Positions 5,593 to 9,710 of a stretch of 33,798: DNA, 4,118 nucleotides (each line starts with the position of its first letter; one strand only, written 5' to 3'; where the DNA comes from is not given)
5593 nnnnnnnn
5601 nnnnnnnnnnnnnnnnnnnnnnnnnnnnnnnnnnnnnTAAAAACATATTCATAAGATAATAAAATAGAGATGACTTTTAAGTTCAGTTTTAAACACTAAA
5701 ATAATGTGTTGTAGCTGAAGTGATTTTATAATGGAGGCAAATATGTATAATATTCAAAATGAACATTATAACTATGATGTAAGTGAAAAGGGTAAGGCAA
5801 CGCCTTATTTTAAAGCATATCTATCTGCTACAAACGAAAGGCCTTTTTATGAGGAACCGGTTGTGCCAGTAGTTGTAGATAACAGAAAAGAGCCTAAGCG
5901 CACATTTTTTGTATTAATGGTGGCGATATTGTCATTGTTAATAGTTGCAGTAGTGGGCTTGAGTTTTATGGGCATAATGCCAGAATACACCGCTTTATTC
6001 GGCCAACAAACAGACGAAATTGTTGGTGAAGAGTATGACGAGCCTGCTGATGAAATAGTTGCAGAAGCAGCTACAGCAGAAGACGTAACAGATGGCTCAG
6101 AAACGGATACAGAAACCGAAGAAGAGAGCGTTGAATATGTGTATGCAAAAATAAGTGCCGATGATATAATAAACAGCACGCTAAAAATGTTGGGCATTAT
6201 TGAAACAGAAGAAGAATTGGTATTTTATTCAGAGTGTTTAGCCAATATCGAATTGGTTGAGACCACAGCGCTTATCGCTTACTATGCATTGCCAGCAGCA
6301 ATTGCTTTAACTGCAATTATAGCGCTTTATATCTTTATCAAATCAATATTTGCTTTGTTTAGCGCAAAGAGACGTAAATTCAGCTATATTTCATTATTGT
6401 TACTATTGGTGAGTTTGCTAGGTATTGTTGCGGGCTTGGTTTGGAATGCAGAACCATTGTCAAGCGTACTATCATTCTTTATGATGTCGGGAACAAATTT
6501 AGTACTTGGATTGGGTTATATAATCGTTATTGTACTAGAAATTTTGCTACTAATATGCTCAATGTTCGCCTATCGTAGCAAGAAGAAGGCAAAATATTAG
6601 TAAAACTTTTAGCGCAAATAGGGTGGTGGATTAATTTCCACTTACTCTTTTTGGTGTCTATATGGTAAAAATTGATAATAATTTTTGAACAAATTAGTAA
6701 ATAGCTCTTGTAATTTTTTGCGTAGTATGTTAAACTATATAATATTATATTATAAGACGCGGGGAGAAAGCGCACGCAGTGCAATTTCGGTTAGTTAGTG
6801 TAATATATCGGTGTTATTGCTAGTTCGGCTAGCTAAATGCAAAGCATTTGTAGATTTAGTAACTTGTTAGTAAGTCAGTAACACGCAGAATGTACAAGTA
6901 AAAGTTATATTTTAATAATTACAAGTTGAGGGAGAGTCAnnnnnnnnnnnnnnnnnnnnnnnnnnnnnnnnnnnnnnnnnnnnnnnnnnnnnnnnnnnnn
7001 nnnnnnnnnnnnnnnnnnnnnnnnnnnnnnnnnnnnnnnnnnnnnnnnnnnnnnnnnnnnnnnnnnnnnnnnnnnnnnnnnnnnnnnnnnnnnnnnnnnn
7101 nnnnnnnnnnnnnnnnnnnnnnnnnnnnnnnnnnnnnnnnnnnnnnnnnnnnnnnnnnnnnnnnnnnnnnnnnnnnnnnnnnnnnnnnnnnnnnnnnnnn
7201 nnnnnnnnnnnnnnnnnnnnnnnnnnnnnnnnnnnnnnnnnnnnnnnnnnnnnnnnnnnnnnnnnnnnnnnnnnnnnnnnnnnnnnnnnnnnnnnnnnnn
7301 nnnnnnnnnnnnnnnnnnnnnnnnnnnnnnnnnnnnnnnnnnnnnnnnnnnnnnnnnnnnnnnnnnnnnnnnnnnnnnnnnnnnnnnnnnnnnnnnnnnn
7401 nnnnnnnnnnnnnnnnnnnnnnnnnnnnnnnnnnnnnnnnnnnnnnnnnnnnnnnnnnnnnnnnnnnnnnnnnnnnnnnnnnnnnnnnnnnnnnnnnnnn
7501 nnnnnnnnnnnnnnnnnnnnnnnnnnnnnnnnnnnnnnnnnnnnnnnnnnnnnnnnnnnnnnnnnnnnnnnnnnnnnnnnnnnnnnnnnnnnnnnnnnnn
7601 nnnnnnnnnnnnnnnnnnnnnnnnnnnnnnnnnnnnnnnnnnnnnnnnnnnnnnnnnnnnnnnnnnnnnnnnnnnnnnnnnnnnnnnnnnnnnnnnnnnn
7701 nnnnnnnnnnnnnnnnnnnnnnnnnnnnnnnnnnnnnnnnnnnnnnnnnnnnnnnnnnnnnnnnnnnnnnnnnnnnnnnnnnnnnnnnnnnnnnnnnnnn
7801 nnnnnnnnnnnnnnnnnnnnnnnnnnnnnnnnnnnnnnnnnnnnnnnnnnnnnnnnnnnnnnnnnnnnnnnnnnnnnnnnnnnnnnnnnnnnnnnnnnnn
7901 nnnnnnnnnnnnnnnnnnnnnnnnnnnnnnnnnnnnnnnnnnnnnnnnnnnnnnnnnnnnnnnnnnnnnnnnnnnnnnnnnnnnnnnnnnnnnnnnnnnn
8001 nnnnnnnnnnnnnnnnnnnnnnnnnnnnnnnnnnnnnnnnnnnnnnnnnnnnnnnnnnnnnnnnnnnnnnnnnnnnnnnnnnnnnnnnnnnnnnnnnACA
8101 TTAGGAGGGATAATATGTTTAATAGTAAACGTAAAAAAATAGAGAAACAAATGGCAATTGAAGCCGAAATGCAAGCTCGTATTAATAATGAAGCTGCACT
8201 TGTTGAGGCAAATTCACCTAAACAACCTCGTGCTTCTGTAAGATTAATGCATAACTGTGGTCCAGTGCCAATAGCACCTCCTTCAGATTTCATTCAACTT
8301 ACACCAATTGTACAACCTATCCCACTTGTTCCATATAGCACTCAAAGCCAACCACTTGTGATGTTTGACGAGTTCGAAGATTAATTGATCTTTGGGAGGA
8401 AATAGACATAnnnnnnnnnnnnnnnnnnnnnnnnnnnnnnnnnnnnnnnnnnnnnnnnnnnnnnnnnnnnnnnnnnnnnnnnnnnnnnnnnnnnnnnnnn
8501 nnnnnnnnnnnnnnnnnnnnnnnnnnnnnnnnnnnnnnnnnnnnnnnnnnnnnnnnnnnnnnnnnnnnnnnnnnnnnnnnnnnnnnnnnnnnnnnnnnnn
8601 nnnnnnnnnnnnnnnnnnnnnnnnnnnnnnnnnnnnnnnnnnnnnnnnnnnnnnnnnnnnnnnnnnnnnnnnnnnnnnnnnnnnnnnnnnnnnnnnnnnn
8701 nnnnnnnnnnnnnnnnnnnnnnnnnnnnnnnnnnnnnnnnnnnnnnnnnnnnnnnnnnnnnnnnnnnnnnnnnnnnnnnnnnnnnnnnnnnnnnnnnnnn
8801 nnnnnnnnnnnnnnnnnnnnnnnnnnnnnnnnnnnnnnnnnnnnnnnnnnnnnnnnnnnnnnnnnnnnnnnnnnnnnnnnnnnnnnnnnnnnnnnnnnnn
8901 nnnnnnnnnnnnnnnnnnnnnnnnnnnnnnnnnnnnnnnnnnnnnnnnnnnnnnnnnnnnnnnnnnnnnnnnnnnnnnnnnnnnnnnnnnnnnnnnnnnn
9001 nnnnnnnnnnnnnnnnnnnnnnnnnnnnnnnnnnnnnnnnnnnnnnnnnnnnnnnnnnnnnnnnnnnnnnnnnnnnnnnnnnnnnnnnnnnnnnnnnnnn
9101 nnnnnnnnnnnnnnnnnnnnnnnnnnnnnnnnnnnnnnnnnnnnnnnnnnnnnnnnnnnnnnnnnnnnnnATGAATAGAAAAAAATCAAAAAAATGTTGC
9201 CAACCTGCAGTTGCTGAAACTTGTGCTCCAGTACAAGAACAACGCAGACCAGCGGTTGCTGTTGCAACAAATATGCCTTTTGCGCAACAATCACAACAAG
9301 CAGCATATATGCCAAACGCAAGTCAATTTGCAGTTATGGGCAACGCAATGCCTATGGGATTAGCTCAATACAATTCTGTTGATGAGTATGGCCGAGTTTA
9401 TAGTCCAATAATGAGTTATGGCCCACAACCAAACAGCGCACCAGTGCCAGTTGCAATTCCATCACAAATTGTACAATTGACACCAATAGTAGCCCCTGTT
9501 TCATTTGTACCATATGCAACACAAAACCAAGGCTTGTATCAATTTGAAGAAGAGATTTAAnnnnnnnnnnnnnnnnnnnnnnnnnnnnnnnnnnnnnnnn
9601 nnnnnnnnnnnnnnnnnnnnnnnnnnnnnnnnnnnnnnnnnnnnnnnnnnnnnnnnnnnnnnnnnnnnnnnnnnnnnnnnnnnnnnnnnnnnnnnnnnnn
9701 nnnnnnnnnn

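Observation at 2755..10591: Ten-gene same-strand array built from just two recurring modules: small Pro/Val-motif proteins (S) and 4-TM membrane proteins (M)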

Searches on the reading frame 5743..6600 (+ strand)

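Call 3: search_protein_families(library=pfam, proteins=[window:5743-6600:+], max_evalue=1)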
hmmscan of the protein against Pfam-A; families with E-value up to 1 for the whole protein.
window:5743-6600:+ (285 aa): 1 family
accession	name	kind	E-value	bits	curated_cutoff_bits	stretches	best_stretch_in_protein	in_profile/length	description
PF11239.13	DUF3040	-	0.17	12.6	24.7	1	210-250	41-80/84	Protein of unknown function (DUF3040)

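Call 4: search_protein_families(library=ncbifam, proteins=[window:5743-6600:+], max_evalue=1)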
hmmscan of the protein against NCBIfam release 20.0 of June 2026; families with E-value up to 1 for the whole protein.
window:5743-6600:+ (285 aa): 0 families

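Call 33: search_protein_families(library=padloc, proteins=[window:5743-6600:+], max_evalue=0.1)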
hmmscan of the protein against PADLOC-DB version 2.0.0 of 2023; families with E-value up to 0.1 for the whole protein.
window:5743-6600:+ (285 aa): 0 families

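Call 34: search_protein_families(library=phrogs, proteins=[window:5743-6600:+], max_evalue=0.1)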
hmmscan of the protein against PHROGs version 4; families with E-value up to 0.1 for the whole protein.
window:5743-6600:+ (285 aa): 0 families

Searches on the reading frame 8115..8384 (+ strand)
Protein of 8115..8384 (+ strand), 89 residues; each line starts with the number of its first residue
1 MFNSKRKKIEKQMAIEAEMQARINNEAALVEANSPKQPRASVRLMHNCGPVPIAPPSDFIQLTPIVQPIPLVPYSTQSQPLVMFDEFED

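Call 3: search_protein_families(library=pfam, proteins=[window:8115-8384:+], max_evalue=1)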
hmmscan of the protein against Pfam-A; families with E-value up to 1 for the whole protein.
window:8115-8384:+ (89 aa): 0 families

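Call 4: search_protein_families(library=ncbifam, proteins=[window:8115-8384:+], max_evalue=1)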
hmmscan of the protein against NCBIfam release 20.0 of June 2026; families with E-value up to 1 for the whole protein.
window:8115-8384:+ (89 aa): 0 families

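Call 33: search_protein_families(library=padloc, proteins=[window:8115-8384:+], max_evalue=0.1)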
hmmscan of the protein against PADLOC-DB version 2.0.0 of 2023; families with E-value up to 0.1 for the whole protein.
window:8115-8384:+ (89 aa): 0 families

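Call 34: search_protein_families(library=phrogs, proteins=[window:8115-8384:+], max_evalue=0.1)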
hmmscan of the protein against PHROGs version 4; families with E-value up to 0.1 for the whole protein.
window:8115-8384:+ (89 aa): 1 family
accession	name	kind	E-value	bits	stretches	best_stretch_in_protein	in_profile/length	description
phrog_21599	-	unknown function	0.078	14.2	0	5-51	22-65/84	-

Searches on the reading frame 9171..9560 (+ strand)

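Call 3: search_protein_families(library=pfam, proteins=[window:9171-9560:+], max_evalue=1)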
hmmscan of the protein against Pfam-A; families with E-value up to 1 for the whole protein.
window:9171-9560:+ (129 aa): 1 family
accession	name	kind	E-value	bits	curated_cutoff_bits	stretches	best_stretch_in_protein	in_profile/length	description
PF07491.16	PPI_Ypi1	-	0.43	10.8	27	1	1-10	29-38/57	Protein phosphatase inhibitor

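Call 4: search_protein_families(library=ncbifam, proteins=[window:9171-9560:+], max_evalue=1)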
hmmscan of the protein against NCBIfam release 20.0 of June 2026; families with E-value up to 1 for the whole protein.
window:9171-9560:+ (129 aa): 0 families

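Call 33: search_protein_families(library=padloc, proteins=[window:9171-9560:+], max_evalue=0.1)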
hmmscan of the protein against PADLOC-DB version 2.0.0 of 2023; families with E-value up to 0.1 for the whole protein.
window:9171-9560:+ (129 aa): 0 families

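Call 34: search_protein_families(library=phrogs, proteins=[window:9171-9560:+], max_evalue=0.1)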
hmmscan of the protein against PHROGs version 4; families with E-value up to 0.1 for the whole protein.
window:9171-9560:+ (129 aa): 0 families
